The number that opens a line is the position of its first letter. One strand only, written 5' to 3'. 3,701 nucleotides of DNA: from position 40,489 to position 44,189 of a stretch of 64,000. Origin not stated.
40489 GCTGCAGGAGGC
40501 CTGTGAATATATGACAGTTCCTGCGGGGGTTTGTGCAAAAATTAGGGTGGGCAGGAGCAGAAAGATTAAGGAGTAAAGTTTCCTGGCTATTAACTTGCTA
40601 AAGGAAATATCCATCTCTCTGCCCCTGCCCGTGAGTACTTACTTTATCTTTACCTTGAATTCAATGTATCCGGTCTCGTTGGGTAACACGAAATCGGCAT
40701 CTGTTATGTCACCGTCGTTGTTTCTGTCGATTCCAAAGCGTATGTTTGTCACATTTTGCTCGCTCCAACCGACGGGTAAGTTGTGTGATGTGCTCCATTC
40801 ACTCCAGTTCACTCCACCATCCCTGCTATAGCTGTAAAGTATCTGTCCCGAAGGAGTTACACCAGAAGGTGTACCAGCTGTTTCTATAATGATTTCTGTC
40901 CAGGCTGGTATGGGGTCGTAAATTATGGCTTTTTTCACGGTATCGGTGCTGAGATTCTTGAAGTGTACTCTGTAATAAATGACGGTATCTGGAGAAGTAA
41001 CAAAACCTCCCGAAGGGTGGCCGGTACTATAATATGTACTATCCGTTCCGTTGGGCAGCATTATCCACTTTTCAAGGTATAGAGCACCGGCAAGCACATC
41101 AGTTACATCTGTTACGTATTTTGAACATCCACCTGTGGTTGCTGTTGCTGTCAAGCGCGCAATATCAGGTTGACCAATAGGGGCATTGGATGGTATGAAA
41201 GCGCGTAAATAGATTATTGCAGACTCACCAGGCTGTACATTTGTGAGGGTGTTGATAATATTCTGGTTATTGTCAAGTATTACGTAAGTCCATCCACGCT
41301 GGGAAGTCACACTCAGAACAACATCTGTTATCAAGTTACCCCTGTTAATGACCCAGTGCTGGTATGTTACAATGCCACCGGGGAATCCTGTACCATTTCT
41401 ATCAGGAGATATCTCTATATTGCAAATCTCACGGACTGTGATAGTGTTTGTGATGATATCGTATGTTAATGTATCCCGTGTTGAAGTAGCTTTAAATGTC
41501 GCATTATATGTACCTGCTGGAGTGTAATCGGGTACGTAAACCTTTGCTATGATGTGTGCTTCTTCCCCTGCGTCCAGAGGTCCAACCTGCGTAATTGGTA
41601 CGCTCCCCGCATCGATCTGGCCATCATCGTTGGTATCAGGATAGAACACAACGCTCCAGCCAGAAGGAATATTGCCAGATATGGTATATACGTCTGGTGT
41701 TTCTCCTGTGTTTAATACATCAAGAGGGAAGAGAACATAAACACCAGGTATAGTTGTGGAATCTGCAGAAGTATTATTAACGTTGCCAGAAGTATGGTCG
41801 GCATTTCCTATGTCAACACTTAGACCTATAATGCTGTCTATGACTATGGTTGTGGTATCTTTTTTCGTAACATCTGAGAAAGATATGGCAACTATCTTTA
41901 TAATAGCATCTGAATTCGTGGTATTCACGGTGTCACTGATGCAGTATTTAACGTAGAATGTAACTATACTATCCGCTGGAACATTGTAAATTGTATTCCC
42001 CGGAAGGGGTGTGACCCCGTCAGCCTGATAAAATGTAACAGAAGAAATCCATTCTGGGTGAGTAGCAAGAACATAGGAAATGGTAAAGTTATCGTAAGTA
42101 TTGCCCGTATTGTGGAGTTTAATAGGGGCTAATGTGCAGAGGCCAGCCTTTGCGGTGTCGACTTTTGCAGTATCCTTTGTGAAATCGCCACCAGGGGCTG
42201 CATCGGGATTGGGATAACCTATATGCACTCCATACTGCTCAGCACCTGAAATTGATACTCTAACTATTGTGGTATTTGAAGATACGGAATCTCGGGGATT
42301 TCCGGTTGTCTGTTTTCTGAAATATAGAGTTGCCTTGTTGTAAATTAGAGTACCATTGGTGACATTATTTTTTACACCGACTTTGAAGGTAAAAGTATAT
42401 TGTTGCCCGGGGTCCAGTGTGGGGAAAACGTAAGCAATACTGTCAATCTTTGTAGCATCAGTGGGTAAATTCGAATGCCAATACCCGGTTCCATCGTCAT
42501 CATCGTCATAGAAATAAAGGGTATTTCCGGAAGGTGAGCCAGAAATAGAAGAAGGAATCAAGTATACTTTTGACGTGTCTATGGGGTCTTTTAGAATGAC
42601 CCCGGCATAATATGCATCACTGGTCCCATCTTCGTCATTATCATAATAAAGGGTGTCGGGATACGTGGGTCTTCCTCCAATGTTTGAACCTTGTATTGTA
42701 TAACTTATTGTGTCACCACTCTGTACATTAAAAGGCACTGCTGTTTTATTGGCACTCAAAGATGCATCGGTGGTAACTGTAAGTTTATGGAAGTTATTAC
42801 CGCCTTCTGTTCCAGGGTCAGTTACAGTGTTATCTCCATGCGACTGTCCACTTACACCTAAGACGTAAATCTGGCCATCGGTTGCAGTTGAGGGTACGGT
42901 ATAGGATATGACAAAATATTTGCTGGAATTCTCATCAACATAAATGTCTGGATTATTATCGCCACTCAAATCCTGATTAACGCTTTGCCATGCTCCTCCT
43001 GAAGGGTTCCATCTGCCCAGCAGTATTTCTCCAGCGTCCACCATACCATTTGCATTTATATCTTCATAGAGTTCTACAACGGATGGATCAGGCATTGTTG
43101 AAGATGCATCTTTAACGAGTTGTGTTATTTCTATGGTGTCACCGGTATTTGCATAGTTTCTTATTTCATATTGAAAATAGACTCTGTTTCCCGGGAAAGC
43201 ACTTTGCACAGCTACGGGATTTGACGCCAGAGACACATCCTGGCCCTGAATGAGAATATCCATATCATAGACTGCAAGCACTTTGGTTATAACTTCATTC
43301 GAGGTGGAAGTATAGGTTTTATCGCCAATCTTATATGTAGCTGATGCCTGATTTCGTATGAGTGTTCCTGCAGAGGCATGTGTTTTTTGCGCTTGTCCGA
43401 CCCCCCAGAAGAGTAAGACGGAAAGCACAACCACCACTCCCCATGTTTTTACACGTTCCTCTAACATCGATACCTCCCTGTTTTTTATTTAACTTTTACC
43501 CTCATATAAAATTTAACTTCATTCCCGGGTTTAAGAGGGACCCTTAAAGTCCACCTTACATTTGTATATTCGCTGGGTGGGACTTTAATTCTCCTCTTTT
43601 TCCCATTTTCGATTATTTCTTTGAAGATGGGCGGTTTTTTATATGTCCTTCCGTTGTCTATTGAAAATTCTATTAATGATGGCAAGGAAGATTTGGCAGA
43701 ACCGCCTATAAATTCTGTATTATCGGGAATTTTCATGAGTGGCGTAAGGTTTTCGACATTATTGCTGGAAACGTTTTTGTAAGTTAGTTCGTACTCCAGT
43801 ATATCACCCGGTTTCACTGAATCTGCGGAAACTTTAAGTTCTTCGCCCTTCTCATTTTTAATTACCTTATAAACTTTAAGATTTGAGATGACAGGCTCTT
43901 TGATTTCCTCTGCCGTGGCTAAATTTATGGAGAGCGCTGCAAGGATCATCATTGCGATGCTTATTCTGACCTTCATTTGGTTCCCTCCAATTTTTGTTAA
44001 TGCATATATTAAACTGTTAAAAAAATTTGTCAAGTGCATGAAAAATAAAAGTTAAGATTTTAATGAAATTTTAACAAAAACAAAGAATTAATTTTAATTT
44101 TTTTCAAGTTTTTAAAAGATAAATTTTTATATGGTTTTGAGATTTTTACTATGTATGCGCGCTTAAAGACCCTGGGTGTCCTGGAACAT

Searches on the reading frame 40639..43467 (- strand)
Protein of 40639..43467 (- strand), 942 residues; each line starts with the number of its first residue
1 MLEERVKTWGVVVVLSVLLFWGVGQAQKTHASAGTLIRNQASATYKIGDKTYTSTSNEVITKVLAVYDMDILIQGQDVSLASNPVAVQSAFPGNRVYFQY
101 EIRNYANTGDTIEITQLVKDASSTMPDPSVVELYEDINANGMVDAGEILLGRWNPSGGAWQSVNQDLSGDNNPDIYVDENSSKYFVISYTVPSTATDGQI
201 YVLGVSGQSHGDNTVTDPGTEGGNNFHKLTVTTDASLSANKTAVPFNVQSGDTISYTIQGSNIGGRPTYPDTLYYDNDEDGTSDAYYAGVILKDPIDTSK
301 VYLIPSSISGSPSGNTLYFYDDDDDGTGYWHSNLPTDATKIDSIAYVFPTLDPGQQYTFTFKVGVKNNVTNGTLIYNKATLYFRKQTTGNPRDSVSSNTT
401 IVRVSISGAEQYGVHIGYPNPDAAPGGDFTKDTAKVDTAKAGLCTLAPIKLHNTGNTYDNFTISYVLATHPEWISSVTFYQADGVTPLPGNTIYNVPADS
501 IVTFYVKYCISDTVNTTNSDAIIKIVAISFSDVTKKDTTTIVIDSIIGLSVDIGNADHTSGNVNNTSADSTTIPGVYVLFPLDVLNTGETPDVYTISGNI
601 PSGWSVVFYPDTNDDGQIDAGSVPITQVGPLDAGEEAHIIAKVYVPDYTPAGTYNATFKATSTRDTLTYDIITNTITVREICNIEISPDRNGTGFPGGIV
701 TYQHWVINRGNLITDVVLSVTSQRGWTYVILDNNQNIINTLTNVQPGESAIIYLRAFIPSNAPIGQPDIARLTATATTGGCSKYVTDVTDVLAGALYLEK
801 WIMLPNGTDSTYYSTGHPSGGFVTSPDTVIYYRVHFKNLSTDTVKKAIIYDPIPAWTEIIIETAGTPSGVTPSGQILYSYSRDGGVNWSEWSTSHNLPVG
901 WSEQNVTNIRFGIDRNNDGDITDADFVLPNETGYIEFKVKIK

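Call 60: search_protein_families(library=pfam, proteins=[window:40639-43467:-], max_evalue=0.01)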
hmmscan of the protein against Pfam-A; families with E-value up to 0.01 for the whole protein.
window:40639-43467:- (942 aa): 2 families
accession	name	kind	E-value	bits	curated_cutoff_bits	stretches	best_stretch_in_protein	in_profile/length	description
PF10633.15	NPCBM_assoc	-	7.3e-07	29.7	24.4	0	627-661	42-76/78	NPCBM-associated, NEW3 domain of alpha-galactosidase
PF24595.1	DUF7619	-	0.0018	18.8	27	0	354-384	90-120/133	Domain of unknown function (DUF7619)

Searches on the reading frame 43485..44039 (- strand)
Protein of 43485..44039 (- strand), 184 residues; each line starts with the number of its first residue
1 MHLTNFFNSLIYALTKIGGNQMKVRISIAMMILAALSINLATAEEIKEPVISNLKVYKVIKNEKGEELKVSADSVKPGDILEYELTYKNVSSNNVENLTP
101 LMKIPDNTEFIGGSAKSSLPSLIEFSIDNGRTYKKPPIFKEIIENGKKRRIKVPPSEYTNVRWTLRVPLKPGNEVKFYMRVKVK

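Call 22: find_encoding_contigs(protein=window:43485-44039:-, flank=10000, max_places=8)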
Protein window:43485-44039:- (184 aa): no gene with exactly this product is on record in the collection.
